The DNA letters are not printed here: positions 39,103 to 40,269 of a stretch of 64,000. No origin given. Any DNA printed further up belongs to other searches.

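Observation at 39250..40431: STAS domain fused to a protein-kinase-like (APH-fold) domain: candidate novel partner-switching output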

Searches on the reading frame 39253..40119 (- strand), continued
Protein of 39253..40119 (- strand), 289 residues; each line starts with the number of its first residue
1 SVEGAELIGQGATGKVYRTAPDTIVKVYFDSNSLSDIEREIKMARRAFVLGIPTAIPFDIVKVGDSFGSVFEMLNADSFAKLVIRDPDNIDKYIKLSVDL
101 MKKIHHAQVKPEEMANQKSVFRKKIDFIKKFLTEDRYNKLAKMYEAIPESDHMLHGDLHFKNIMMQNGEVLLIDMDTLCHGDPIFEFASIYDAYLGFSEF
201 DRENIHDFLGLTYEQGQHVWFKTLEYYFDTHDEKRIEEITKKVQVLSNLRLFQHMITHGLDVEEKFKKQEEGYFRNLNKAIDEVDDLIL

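Call 63: find_homologous_proteins(query=P0210, max_evalue=1e-10)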
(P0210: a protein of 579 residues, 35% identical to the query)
Query P0210 (579 aa): 1176 proteins with E <= 1e-10 among 8000 candidates; the best 120 are listed.
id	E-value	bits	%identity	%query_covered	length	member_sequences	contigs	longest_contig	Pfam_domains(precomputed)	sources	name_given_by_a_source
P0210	0.0e+0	1318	100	100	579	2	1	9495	PF13328.13,PF01966.29,PF01636.30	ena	-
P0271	1.2e-140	488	47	51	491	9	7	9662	PF13328.13,PF01966.29,PF01636.30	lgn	-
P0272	1.1e-137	478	48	51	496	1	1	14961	PF13328.13,PF01966.29,PF01636.30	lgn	-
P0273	2.3e-137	477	47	51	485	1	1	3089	PF13328.13,PF01966.29,PF01636.30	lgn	-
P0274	3.4e-137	477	48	51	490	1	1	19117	PF13328.13,PF01966.29,PF01636.30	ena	-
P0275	5.2e-137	476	45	52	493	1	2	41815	PF13328.13,PF01966.29,PF01636.30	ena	-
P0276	5.6e-137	476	44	54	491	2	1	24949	PF13328.13,PF01966.29,PF01636.30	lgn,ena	-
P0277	2.6e-135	471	44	51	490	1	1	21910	PF13328.13,PF01636.30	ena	-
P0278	2.3e-134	467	46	52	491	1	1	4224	PF13328.13,PF01966.29,PF01636.30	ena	-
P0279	1.7e-133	465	40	100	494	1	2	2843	PF13328.13,PF01966.29,PF01636.30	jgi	-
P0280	4.7e-133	463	45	51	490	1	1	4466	PF13328.13,PF01966.29,PF01636.30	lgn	-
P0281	4.9e-132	460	39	100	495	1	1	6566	PF13328.13,PF01966.29,PF01636.30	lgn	-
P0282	2.1e-131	458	44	51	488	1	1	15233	PF13328.13,PF01966.29,PF01636.30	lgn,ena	-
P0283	2.4e-131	457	42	51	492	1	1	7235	PF13328.13,PF01966.29,PF01636.30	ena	-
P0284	2.8e-131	457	39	51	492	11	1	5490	PF13328.13,PF01966.29,PF01636.30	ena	-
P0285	6.7e-131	456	42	51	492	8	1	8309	PF13328.13,PF01966.29,PF01636.30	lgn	-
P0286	6.8e-131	456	42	51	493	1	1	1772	PF13328.13,PF01966.29,PF02958.27,PF01636.30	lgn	-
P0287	9.6e-131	455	47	45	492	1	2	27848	PF13328.13,PF01966.29,PF01636.30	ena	-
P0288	1.3e-130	455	43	51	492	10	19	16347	PF13328.13,PF01966.29,PF01636.30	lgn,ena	-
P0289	1.5e-130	455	44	51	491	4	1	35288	PF13328.13,PF01966.29,PF01636.30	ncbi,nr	ncbi:MAG: HD domain-containing protein [Lachnospiraceae bacterium]|nr:HD domain-containing protein [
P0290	3.0e-130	454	42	51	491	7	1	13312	PF13328.13,PF01966.29,PF01636.30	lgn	-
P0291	3.1e-130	454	44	51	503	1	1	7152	PF13328.13,PF01966.29,PF01636.30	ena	-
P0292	3.6e-130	454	44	51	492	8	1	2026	PF13328.13,PF01636.30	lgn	-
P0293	4.4e-130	453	44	51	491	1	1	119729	PF13328.13,PF01966.29,PF01636.30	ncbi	-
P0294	5.9e-130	453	42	52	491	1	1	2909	PF13328.13,PF01966.29,PF19974.6,PF01636.30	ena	-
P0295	8.9e-130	452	43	51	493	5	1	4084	PF13328.13,PF01966.29,PF01636.30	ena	-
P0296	1.6e-129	451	44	50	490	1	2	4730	PF13328.13,PF01966.29,PF01636.30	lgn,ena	-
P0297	2.3e-129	451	45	50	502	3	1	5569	PF13328.13,PF01966.29,PF01636.30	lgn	-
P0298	3.2e-129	450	43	50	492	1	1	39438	PF13328.13,PF01966.29,PF01636.30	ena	-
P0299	3.4e-129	450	45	50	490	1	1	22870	PF13328.13,PF01966.29,PF01636.30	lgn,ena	-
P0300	4.4e-129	450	43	51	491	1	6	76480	PF13328.13,PF01966.29,PF01636.30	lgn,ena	-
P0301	5.7e-129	450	40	51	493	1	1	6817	PF13328.13,PF01966.29,PF01636.30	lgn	-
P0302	9.0e-129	449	42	51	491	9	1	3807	PF13328.13,PF01966.29,PF01636.30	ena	-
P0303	1.3e-128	448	41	51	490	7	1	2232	PF13328.13,PF01966.29,PF01636.30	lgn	-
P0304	2.0e-128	448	46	45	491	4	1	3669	PF13328.13,PF01966.29,PF01636.30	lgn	-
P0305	2.8e-128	447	40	51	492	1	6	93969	PF13328.13,PF01966.29,PF01636.30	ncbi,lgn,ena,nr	ncbi:MAG: HD domain-containing protein [Ruminococcus sp.]|nr:HD domain-containing protein [Ruminococ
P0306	3.2e-128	447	40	51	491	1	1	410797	PF13328.13,PF01966.29,PF19974.6,PF01636.30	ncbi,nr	ncbi:MAG: HD domain-containing protein [Lachnospiraceae bacterium]|nr:HD domain-containing protein [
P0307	3.7e-128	447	40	51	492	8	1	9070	PF13328.13,PF01966.29,PF01636.30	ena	-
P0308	3.7e-128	447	43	50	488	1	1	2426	PF13328.13,PF01966.29,PF01636.30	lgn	-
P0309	4.3e-128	447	44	50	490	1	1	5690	PF13328.13,PF01966.29,PF01636.30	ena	-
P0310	4.7e-128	447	41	51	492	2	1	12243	PF13328.13,PF01966.29,PF01636.30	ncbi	-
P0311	4.9e-128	446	41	50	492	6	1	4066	PF13328.13,PF01966.29,PF01636.30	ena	-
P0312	5.8e-128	446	42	51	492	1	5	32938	PF13328.13,PF01966.29,PF01636.30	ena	-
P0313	5.8e-128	446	44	50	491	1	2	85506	PF13328.13,PF01966.29,PF01636.30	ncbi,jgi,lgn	-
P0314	6.0e-128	446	42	51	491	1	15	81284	PF13328.13,PF01966.29,PF01636.30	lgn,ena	-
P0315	6.6e-128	446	40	51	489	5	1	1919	PF13328.13,PF01966.29,PF01636.30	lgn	-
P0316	9.7e-128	446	42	51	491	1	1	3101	PF13328.13,PF01966.29,PF01636.30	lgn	-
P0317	1.1e-127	445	45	50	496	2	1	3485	PF13328.13,PF01966.29,PF01636.30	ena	-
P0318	1.4e-127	445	42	51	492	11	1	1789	PF13328.13,PF01966.29,PF01636.30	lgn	-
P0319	1.7e-127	445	38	50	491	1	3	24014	PF13328.13,PF01966.29,PF01636.30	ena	-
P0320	1.9e-127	445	42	49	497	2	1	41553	PF13328.13,PF01966.29,PF01636.30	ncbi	-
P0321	2.1e-127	444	40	51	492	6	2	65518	PF13328.13,PF01966.29,PF01163.29,PF01636.30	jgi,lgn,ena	-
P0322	2.4e-127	444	41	51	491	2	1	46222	PF13328.13,PF01966.29,PF01636.30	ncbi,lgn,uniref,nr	ncbi:HD domain-containing protein [Treponema sp. C6A8]|uniref:HD domain-containing protein n=1 Tax=T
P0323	3.3e-127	444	42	51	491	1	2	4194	PF13328.13,PF01966.29,PF01636.30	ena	-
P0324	3.3e-127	444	43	51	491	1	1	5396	PF13328.13,PF26324.1,PF01636.30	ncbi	-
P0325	3.5e-127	444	41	51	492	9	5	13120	PF13328.13,PF01966.29,PF01636.30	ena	-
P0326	4.4e-127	443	42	50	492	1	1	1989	PF13328.13,PF01966.29,PF01636.30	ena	-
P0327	5.6e-127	443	44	50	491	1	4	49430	PF13328.13,PF01966.29,PF01636.30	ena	-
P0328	8.7e-127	442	38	51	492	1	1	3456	PF13328.13,PF01966.29,PF01636.30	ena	-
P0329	8.8e-127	442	40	51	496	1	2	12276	PF13328.13,PF01966.29,PF01636.30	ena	-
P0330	9.9e-127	442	41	51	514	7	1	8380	PF13328.13,PF01966.29,PF01636.30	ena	-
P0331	1.2e-126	442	43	51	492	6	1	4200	PF13328.13,PF01966.29,PF01636.30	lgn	-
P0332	1.2e-126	442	42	50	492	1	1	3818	PF13328.13,PF01966.29,PF01636.30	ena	-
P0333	1.2e-126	442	38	51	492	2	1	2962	PF13328.13,PF01966.29,PF01636.30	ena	-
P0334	1.2e-126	442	42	51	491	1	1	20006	PF13328.13,PF01966.29,PF01636.30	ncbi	-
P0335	1.2e-126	442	41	51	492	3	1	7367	PF13328.13,PF01966.29,PF01636.30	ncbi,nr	ncbi:MAG: HD domain-containing protein [Ruminococcus sp.]|nr:HD domain-containing protein [Ruminococ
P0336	1.3e-126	442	42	50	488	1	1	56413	PF13328.13,PF01966.29,PF01636.30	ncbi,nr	ncbi:MAG: HD domain-containing protein [Lachnospiraceae bacterium]|nr:HD domain-containing protein [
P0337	1.3e-126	442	42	52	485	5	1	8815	PF13328.13,PF01966.29,PF01636.30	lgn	-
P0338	1.6e-126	441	40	51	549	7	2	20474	PF13328.13,PF01636.30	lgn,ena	-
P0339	1.7e-126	441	41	51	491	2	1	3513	PF13328.13,PF01966.29,PF01636.30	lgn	-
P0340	2.5e-126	441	34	100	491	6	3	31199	PF13328.13,PF01966.29,PF01636.30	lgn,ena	-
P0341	3.7e-126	440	42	50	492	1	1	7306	PF13328.13,PF01966.29,PF01636.30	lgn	-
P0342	3.7e-126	440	39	51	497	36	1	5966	PF13328.13,PF01966.29,PF01636.30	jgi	-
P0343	4.9e-126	440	39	51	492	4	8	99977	PF13328.13,PF01966.29,PF01636.30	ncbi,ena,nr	ncbi:MAG: HD domain-containing protein [Ruminococcus sp.]|nr:HD domain-containing protein [Ruminococ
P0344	6.3e-126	440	43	51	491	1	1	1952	PF13328.13,PF01966.29,PF01636.30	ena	-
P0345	6.8e-126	439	44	45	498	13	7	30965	PF13328.13,PF01966.29,PF01636.30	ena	-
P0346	1.0e-125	439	42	50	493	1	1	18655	PF13328.13,PF01966.29,PF01636.30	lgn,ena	-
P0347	1.1e-125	439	41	51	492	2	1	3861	PF13328.13,PF01966.29,PF01636.30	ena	-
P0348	1.2e-125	439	40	50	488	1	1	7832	PF13328.13,PF01966.29,PF01636.30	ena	-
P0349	1.4e-125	438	41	51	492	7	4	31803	PF13328.13,PF01966.29,PF01636.30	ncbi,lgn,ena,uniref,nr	ncbi:HD domain-containing protein [uncultured Ruminococcus sp.]|uniref:HD domain-containing protein 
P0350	1.9e-125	438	42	52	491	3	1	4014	PF13328.13,PF01966.29,PF01636.30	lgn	-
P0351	2.3e-125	438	42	51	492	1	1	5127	PF13328.13,PF01966.29,PF01636.30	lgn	-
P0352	2.7e-125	437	43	50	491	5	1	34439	PF13328.13,PF01966.29,PF01636.30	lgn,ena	-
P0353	2.7e-125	437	40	51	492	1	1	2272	PF13328.13,PF01966.29,PF01636.30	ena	-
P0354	3.1e-125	437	40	52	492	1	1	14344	PF13328.13,PF01966.29,PF01636.30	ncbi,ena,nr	ncbi:MAG: HD domain-containing protein [Eggerthellaceae bacterium]|nr:HD domain-containing protein [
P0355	4.1e-125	437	40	51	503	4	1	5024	PF13328.13,PF01966.29,PF01636.30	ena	-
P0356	5.5e-125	436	40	51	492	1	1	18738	PF13328.13,PF01966.29,PF01636.30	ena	-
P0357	5.5e-125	436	33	100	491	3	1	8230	PF13328.13,PF01966.29,PF01636.30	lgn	-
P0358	5.7e-125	436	40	51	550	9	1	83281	PF13328.13,PF01966.29,PF01636.30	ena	-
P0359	6.3e-125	436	40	52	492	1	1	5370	PF13328.13,PF01966.29,PF01636.30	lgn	-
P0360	6.4e-125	436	40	51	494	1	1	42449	PF13328.13,PF01966.29,PF01636.30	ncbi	-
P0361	6.9e-125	436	39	50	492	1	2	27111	PF13328.13,PF01966.29,PF01636.30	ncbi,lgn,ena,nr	ncbi:MAG: HD domain-containing protein [Olsenella sp.]|nr:HD domain-containing protein [Olsenella sp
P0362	7.7e-125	436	39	51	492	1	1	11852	PF13328.13,PF01966.29,PF01163.29,PF01636.30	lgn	-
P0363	1.1e-124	435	43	51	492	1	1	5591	PF13328.13,PF01966.29,PF01636.30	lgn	-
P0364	1.2e-124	435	39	51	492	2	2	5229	PF13328.13,PF01966.29,PF01636.30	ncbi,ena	-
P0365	1.6e-124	435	41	51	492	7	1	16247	PF13328.13,PF01966.29,PF01636.30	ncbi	-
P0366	1.8e-124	435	40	51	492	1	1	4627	PF13328.13,PF01966.29,PF01636.30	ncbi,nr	ncbi:MAG: HD domain-containing protein [Lachnospiraceae bacterium]|nr:HD domain-containing protein [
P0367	2.0e-124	435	44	45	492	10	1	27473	PF13328.13,PF01966.29,PF01636.30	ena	-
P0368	2.0e-124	435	42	49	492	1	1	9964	PF13328.13,PF01966.29,PF01636.30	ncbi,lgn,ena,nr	ncbi:MAG: HD domain-containing protein [Clostridia bacterium]|nr:HD domain-containing protein [Clost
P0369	2.5e-124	434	41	51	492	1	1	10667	PF13328.13,PF01966.29,PF01636.30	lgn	-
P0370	2.5e-124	434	39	51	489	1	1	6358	PF13328.13,PF01966.29,PF01636.30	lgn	-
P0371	2.7e-124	434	43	50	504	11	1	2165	PF13328.13,PF01966.29,PF01636.30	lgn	-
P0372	3.2e-124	434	45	45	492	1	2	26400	PF13328.13,PF01966.29,PF01636.30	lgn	-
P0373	3.3e-124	434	45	45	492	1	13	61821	PF13328.13,PF01966.29,PF01636.30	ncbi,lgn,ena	-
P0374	3.4e-124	434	44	45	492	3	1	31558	PF13328.13,PF01966.29,PF01636.30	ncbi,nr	ncbi:MAG: HD domain-containing protein [Oscillospiraceae bacterium]|nr:HD domain-containing protein 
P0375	3.9e-124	434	40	51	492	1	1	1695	PF13328.13,PF01966.29,PF01636.30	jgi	jgi:uncharacterized protein (TIGR02172 family)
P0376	4.0e-124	434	42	50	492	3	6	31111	PF13328.13,PF01636.30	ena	-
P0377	4.3e-124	433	38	51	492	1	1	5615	PF13328.13,PF01966.29,PF01636.30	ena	-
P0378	4.5e-124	433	42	51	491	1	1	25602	PF13328.13,PF01966.29,PF01636.30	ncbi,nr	ncbi:MAG: HD domain-containing protein [Coriobacteriales bacterium]|nr:HD domain-containing protein 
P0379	4.9e-124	433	40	51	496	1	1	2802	PF13328.13,PF01966.29,PF01636.30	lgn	-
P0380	5.0e-124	433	45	45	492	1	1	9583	PF13328.13,PF01966.29,PF01636.30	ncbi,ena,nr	ncbi:MAG: HD domain-containing protein [Ruminococcus sp.]|nr:HD domain-containing protein [Ruminococ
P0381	5.9e-124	433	36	100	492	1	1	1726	PF13328.13,PF01966.29,PF01636.30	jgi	jgi:uncharacterized protein (TIGR02172 family)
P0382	7.1e-124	433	37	100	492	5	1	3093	PF13328.13,PF01966.29,PF01636.30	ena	-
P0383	8.5e-124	433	41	51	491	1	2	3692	PF13328.13,PF01966.29,PF01636.30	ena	-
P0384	8.5e-124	433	42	51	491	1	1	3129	PF13328.13,PF01966.29,PF01636.30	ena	-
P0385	8.8e-124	432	42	50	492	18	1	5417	PF13328.13,PF01636.30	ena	-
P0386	8.9e-124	432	40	51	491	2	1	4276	PF13328.13,PF01966.29,PF01636.30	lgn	-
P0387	9.0e-124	432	39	51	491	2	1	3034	PF13328.13,PF01966.29,PF01636.30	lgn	-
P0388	9.7e-124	432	40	45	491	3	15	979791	PF13328.13,PF01966.29,PF01636.30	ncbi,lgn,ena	-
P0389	1.0e-123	432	42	50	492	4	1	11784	PF13328.13,PF01636.30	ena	-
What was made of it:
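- On NCBIfam TIGR02172 (Fibrobacter paralogous family): JGI labels some HD_4-APH fusions 'TIGR02172 family' (call 63).
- Closest known: RelA/SpoT-homologue. Same: The HD_4-kinase fusions mimic the hydrolase-plus-synthetase layout of long RSHs (call 63).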

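Call 68: find_encoding_contigs(protein=P0306, flank=6000, max_places=1)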
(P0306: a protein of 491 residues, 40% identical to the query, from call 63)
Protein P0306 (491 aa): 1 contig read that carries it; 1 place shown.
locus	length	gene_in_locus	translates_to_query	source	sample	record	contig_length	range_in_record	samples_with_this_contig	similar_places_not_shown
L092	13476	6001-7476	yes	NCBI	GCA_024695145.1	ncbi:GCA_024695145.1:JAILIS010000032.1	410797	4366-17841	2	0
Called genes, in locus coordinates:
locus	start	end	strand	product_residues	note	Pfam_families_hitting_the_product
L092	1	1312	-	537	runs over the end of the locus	PF01547:SBP_bac_1, PF13416:SBP_bac_8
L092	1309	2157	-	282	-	PF00528:BPD_transp_1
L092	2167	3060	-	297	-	PF00528:BPD_transp_1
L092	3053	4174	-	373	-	PF00005:ABC_tran, PF13304:AAA_21 (faint)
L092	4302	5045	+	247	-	-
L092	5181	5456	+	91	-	-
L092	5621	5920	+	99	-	PF01740:STAS, PF13466:STAS_2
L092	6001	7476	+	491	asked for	PF13328:HD_4, PF01966:HD (weak), PF01636:APH, PF19974:TCAD9 (weak)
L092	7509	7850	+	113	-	-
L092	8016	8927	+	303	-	PF03009:GDPD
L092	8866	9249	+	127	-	-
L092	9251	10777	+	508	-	PF00884:Sulfatase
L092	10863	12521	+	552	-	PF00365:PFK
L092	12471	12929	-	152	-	-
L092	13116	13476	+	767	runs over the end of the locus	PF00343:Phosphorylase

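Call 69: find_encoding_contigs(protein=P0388, flank=6000, max_places=1)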
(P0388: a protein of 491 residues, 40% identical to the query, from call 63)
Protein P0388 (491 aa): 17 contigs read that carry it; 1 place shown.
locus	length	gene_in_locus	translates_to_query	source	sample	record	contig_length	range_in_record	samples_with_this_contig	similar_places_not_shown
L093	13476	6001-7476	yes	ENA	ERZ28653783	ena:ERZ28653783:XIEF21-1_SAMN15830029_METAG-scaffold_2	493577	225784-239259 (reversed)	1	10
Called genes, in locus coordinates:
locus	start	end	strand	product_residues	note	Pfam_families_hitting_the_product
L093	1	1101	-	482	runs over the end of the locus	PF00768:Peptidase_S11, PF07943:PBP5_C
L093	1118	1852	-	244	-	PF26351:DUF8091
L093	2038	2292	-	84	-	-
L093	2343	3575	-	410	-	PF00639:Rotamase, PF13616:Rotamase_3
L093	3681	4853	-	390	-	PF00438:S-AdoMet_synt_N, PF02772:S-AdoMet_synt_M, PF02773:S-AdoMet_synt_C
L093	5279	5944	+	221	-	-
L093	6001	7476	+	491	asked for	PF13328:HD_4, PF01966:HD (weak), PF01636:APH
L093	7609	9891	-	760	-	PF09826:Beta_propel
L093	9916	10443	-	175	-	PF07638:Sigma70_ECF (faint), PF04542:Sigma70_r2, PF08281:Sigma70_r4_2, PF00196:GerE (weak), PF04545:Sigma70_r4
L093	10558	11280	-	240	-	PF19567:CpsB_CapC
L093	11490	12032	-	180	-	PF00581:Rhodanese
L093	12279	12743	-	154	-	-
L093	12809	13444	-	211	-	PF13483:Lactamase_B_3, PF12706:Lactamase_B_2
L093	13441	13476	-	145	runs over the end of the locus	PF00583:Acetyltransf_1, PF13673:Acetyltransf_10, PF13508:Acetyltransf_7, PF08445:FR47 (weak)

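Call 70: find_encoding_contigs(protein=P0322, flank=6000, max_places=1)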
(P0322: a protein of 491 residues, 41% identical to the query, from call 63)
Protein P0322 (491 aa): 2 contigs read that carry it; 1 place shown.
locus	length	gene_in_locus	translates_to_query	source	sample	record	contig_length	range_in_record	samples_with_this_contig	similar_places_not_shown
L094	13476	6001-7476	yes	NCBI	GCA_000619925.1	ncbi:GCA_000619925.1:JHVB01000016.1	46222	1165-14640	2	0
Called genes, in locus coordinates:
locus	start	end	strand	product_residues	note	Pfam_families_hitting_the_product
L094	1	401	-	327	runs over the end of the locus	PF08239:SH3_3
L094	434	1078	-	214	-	-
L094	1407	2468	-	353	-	PF13303:PTS_EIIC_2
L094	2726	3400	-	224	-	PF00149:Metallophos (faint), PF12850:Metallophos_2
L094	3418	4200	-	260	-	-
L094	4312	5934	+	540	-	PF02690:Na_Pi_cotrans, PF01895:PhoU (faint)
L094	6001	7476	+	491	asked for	PF13328:HD_4, PF01966:HD (weak), PF01636:APH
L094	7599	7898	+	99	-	PF01740:STAS, PF13466:STAS_2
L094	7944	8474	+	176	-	-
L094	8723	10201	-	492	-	PF02826:2-Hacid_dh_C (weak), PF07991:KARI_N, PF01450:KARI_C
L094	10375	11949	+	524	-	PF18663:Pallilysin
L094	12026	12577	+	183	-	PF01386:Ribosomal_L25p, PF14693:Ribosomal_TL5_C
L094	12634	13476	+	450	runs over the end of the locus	PF01171:ATP_bind_3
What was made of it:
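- HD_4-APH enzymes with an adjacent free STAS also lack them (calls 68, 70), which leaves open who phosphorylates those STAS domains.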

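Call 82: predict_structure(alignment_id=A4)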
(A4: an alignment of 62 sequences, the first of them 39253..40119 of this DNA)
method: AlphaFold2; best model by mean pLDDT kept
length: 289 residues; sequences in the alignment: 62
mean_pLDDT: 93.3   pTM: 0.90
mean pLDDT of the five models: 93.3, 93.3, 93.3, 92.6, 92.2
residues with pLDDT >= 90: 231; 70-90: 53; 50-70: 5; < 50: 0
segments of 3 or more residues with pLDDT < 50: none
pLDDT, mean of each block of 10 residues (from residue 1): 79 85 89 89 93 92 91 86 96 98 97 95 96 98 98 97 92 93 98 96 94 98 98 98 98 85 81 97 97
secondary structure, 60 per line:
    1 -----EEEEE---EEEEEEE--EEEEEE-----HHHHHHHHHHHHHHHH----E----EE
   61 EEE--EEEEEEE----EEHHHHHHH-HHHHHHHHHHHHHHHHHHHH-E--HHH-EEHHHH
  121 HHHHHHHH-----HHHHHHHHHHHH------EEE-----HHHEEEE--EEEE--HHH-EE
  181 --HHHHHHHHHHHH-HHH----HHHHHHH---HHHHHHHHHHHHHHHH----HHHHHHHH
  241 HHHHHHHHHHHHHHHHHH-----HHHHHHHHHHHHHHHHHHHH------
elements in order: E6-10 E14-20 E23-28 H34-49 E59-63 E66-72 H79-85 H87-106 H117-128 H134-145 E152-154 E163-166 E169-172 H183-194 H203-209 H213-228 H233-258 H264-283
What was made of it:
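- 39253..40119 (-): APH/choline-kinase-fold kinase domain (residues 105-393). Sub-features: Gly-rich loop 40066-40095, Lys130 40042-40044, Glu144 40000-40002, catalytic loop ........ 39634-39657, metal site IDMD 39592-39603, GDP motif 39571-39579. Kinase-only AF2 model pLDDT 93.3, pTM 0.90 (call 82).
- On APH / choline-kinase-like phosphotransferase fold (PF01636): Kinase-only model pLDDT 93.3, pTM 0.90 (call 82).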
